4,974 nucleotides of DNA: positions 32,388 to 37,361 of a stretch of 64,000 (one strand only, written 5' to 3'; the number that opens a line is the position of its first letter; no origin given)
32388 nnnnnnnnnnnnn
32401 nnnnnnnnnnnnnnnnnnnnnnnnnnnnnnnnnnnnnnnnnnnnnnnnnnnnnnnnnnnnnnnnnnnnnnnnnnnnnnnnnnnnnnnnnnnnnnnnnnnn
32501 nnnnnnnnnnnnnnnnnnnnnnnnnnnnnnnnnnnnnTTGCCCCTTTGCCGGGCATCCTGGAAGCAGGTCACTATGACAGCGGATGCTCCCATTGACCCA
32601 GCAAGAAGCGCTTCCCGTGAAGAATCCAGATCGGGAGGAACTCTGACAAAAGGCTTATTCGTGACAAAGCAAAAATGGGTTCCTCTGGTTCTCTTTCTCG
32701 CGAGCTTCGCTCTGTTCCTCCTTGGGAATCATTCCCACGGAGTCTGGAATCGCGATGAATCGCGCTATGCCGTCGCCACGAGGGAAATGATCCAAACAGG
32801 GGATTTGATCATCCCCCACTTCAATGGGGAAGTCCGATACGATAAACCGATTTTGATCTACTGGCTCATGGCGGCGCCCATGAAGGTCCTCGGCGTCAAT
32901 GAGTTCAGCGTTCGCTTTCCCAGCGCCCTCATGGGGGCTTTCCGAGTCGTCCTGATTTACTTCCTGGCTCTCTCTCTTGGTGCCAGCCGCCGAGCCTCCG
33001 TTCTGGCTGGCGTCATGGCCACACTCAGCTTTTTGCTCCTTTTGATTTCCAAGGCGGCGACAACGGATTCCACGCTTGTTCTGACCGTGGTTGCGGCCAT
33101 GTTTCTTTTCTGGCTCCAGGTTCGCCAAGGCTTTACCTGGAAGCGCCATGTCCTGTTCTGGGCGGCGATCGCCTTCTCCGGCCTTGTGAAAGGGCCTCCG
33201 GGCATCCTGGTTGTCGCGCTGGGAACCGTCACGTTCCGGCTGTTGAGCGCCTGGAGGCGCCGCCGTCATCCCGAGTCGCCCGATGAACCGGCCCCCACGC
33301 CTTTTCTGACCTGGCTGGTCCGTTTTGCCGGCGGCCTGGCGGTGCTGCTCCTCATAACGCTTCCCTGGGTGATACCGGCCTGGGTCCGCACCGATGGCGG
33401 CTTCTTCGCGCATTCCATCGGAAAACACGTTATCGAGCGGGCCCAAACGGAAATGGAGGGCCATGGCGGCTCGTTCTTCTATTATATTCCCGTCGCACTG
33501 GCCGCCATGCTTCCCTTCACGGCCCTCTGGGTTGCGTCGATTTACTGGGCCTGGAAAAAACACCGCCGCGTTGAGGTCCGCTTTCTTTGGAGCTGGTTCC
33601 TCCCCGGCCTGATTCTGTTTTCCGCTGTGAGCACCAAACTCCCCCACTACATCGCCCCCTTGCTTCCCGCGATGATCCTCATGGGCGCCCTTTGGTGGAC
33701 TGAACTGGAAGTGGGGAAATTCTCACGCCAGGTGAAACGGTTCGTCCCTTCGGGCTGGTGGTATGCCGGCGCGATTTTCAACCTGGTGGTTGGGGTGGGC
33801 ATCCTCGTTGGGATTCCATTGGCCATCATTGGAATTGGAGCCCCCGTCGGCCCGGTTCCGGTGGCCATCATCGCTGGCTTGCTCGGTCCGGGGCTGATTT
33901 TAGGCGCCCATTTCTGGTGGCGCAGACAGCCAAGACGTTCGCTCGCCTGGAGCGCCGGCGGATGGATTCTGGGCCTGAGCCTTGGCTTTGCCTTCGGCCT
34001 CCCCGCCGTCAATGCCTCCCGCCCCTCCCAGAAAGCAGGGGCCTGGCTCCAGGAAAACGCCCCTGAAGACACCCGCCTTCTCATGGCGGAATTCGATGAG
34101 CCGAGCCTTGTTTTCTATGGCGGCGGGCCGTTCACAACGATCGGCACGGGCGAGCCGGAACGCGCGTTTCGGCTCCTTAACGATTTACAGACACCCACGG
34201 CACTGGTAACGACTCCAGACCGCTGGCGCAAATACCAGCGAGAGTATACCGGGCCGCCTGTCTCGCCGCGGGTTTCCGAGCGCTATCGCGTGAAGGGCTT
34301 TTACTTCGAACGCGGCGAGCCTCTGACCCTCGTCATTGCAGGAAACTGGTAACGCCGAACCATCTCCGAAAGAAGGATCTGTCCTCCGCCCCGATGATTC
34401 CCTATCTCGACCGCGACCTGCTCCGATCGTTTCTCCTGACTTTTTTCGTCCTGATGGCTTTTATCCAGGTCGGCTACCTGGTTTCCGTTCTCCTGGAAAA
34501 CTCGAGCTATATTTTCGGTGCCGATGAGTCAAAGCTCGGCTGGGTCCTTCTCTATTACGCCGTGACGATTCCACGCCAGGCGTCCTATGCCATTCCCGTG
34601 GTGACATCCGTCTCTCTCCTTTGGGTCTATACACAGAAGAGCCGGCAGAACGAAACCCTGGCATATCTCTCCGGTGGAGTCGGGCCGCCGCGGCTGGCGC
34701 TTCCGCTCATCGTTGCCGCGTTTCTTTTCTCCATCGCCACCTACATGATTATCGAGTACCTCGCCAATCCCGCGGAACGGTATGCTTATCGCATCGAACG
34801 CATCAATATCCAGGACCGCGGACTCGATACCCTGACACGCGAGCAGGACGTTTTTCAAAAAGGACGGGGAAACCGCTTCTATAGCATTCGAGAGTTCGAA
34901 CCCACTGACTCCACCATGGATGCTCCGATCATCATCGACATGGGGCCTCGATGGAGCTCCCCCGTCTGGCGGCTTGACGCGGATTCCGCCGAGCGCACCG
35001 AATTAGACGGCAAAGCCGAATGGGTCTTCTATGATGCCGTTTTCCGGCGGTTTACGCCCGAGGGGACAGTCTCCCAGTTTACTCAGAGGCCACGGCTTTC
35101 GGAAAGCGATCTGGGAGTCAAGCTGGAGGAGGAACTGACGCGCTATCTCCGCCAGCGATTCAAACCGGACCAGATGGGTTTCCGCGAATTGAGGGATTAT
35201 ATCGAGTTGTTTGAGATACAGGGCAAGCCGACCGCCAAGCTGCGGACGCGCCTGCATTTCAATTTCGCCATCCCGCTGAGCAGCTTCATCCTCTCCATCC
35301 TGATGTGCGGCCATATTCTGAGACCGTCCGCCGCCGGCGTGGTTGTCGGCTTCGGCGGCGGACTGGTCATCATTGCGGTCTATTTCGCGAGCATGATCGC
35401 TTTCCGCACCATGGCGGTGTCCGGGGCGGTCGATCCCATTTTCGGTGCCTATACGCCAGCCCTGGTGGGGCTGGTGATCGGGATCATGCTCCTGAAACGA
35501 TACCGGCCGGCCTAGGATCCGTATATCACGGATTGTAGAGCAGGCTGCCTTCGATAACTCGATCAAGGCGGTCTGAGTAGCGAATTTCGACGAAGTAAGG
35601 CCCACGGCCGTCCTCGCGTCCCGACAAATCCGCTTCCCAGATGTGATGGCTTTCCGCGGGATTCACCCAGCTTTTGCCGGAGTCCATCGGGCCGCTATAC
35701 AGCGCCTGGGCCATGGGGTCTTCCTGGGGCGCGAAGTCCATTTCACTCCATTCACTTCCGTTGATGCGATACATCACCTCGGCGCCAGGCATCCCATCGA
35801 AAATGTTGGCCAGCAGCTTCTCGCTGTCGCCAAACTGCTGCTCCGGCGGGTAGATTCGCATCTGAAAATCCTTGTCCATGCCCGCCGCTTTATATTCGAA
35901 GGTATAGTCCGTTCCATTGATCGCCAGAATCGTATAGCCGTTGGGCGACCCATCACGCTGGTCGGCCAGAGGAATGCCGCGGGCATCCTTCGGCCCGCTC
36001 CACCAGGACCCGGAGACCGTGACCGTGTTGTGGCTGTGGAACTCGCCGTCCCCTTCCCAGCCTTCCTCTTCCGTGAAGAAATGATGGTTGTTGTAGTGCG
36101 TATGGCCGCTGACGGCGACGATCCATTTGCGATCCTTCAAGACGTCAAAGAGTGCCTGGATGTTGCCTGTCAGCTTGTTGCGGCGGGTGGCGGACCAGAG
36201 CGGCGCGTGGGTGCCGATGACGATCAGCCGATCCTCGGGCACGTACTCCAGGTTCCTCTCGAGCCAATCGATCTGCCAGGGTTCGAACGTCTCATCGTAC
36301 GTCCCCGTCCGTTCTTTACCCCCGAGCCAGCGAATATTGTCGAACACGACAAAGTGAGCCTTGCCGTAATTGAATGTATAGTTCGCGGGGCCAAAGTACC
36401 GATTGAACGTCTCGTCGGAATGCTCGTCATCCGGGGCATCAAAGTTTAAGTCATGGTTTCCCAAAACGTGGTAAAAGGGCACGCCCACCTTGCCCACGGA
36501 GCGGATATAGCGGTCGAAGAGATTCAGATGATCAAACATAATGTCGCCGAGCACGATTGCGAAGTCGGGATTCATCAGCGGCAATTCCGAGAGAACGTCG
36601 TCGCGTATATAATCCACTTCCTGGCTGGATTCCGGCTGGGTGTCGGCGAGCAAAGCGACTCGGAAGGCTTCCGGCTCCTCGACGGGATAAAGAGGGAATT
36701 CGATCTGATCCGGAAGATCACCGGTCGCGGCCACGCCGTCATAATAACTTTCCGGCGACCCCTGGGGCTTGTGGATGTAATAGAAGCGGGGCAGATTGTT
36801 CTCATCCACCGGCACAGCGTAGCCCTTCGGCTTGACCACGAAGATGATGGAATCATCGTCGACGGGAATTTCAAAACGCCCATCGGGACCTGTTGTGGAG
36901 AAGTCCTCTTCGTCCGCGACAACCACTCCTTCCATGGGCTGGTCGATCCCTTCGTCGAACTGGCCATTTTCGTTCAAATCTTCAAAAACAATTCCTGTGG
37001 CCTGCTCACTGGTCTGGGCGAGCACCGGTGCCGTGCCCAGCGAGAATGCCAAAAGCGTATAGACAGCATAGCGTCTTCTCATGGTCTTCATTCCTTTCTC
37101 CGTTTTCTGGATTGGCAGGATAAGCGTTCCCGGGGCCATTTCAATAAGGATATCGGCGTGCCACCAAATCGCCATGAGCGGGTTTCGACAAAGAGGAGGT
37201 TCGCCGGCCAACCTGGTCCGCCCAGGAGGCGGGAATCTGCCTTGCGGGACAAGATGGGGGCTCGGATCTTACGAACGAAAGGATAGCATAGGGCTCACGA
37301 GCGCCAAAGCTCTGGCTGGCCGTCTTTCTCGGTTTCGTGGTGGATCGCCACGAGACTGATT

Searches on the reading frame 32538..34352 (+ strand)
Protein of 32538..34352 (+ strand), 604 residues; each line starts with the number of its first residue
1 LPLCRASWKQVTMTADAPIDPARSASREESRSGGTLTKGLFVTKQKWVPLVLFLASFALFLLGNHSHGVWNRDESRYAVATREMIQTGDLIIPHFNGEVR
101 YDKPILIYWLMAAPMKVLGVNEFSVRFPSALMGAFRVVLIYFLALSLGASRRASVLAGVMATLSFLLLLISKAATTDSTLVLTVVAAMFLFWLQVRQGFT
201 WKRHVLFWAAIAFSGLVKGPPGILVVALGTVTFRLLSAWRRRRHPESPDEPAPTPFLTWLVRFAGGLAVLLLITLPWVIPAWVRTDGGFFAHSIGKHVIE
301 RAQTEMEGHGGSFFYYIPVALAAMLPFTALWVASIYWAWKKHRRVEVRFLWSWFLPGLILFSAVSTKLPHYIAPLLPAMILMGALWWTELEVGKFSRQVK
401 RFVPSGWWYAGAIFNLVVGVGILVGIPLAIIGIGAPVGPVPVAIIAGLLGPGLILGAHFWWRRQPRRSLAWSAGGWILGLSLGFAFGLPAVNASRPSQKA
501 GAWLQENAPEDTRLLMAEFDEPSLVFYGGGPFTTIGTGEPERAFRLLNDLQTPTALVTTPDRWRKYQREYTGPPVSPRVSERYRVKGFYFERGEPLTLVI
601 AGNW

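Call 3: search_protein_families(library=pfam, proteins=[window:32538-34352:+], max_evalue=0.01)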
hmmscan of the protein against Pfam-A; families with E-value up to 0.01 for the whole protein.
window:32538-34352:+ (604 aa): 2 families
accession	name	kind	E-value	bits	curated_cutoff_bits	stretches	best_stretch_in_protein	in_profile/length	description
PF02366.24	PMT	-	2.7e-21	76.7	22.7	1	69-236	25-200/245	Dolichyl-phosphate-mannose-protein mannosyltransferase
PF13231.12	PMT_2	-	2.8e-15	57.3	26.1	1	102-242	1-136/160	Dolichyl-phosphate-mannose-protein mannosyltransferase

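Call 11: search_protein_families(library=ncbifam, proteins=[window:32538-34352:+], max_evalue=0.01)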
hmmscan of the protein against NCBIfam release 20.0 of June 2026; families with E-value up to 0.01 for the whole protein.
window:32538-34352:+ (604 aa): 1 family
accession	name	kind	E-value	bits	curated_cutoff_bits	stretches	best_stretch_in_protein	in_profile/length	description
NF009784.2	PRK13279.1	equivalog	5.6e-42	144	567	1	46-391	4-337/539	lipid IV(A) 4-amino-4-deoxy-L-arabinosyltransferase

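Call 13: search_solved_structures(query=window:32538-34352:+, max_evalue=0.01)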
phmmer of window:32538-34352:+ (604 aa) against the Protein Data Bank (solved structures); distinct sequences matched with E-value up to 0.01: 1.
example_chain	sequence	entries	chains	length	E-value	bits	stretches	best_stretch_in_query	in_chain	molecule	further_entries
5ezm_A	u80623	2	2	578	6.9e-12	47.9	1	44-487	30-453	4-amino-4-deoxy-L-arabinose transferase or related glycosyltransferases of PMT family | 4-amino-4-deoxy-L-arabinose (L-Ara4N) transferase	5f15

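Call 80: search_solved_structures(query=window:32574-34352:+, max_evalue=0.01, show_alignments=1)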
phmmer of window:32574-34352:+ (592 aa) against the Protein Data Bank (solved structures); distinct sequences matched with E-value up to 0.01: 1.
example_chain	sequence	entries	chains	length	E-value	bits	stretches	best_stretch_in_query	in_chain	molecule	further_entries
5ezm_A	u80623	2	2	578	6.6e-12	48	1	32-475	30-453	4-amino-4-deoxy-L-arabinose transferase or related glycosyltransferases of PMT family | 4-amino-4-deoxy-L-arabinose (L-Ara4N) transferase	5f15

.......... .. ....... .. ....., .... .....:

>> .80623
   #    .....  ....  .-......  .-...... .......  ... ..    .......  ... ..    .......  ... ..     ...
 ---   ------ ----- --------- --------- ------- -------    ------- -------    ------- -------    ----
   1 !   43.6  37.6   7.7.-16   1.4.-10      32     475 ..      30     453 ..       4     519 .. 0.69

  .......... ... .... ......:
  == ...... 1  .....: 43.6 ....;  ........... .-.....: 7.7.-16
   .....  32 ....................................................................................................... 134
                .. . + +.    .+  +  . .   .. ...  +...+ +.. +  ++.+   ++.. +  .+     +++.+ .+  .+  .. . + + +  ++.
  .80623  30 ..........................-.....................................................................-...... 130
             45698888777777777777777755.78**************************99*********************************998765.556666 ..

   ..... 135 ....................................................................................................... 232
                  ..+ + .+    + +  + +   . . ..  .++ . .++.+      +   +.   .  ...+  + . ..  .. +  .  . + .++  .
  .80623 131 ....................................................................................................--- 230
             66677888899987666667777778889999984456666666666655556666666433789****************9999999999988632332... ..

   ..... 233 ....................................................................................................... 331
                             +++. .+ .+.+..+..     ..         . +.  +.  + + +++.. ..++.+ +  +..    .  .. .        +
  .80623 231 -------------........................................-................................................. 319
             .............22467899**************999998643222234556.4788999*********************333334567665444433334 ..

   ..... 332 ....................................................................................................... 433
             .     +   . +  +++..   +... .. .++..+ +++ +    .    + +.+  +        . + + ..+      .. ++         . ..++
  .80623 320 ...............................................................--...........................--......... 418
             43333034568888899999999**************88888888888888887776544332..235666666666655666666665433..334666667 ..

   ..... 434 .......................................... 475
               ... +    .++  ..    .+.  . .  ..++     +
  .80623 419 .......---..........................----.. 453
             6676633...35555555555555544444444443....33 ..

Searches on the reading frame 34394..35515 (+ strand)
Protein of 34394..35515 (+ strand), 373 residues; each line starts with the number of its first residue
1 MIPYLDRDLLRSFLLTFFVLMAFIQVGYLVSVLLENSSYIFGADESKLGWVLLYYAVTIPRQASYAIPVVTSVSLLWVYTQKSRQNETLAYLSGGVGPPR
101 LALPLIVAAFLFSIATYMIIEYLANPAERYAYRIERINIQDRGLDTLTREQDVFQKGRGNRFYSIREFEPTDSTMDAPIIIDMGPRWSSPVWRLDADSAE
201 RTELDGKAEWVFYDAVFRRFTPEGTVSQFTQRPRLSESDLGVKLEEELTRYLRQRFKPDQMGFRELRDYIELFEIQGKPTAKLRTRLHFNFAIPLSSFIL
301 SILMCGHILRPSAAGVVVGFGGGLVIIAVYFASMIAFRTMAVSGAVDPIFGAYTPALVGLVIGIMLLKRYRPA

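Call 7: search_protein_families(library=pfam, proteins=[window:34394-35515:+], max_evalue=0.001)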
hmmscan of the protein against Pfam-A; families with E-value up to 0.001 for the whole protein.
window:34394-35515:+ (373 aa): 1 family
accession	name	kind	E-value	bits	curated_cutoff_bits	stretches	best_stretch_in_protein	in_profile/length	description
PF03739.19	LptF_LptG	-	3.4e-47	161.6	27.9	1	9-369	3-353/353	Lipopolysaccharide export system permease LptF/LptG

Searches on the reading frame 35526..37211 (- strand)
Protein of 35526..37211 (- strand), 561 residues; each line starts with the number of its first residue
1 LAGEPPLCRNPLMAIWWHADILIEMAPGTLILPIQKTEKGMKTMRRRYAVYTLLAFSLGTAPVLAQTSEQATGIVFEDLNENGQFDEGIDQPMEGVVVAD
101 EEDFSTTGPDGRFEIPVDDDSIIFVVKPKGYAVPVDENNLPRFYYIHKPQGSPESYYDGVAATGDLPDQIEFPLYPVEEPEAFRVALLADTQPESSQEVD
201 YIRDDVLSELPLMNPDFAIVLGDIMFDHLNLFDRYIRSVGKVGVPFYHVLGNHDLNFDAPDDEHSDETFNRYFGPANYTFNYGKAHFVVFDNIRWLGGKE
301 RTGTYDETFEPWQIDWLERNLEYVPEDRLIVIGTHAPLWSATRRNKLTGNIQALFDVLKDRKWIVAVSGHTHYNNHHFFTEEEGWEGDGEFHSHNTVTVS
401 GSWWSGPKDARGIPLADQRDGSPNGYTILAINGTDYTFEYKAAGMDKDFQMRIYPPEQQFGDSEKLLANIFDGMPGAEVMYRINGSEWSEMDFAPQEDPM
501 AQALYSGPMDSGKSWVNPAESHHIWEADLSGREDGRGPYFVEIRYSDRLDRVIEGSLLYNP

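Call 7: search_protein_families(library=pfam, proteins=[window:35526-37211:-], max_evalue=0.001)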
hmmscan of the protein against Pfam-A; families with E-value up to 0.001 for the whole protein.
window:35526-37211:- (561 aa): 3 families
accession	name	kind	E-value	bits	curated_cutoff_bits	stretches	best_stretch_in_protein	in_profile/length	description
PF16370.11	MetallophosC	-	2.2e-36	125.9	29.7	1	394-550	2-165/168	C terminal of Calcineurin-like phosphoesterase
PF00149.33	Metallophos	-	5e-12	47.1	21.5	1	183-373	1-190/191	Calcineurin-like phosphoesterase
PF16371.11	MetallophosN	-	4.6e-11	43.2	35.6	1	90-149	7-67/77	N terminal of Calcineurin-like phosphoesterase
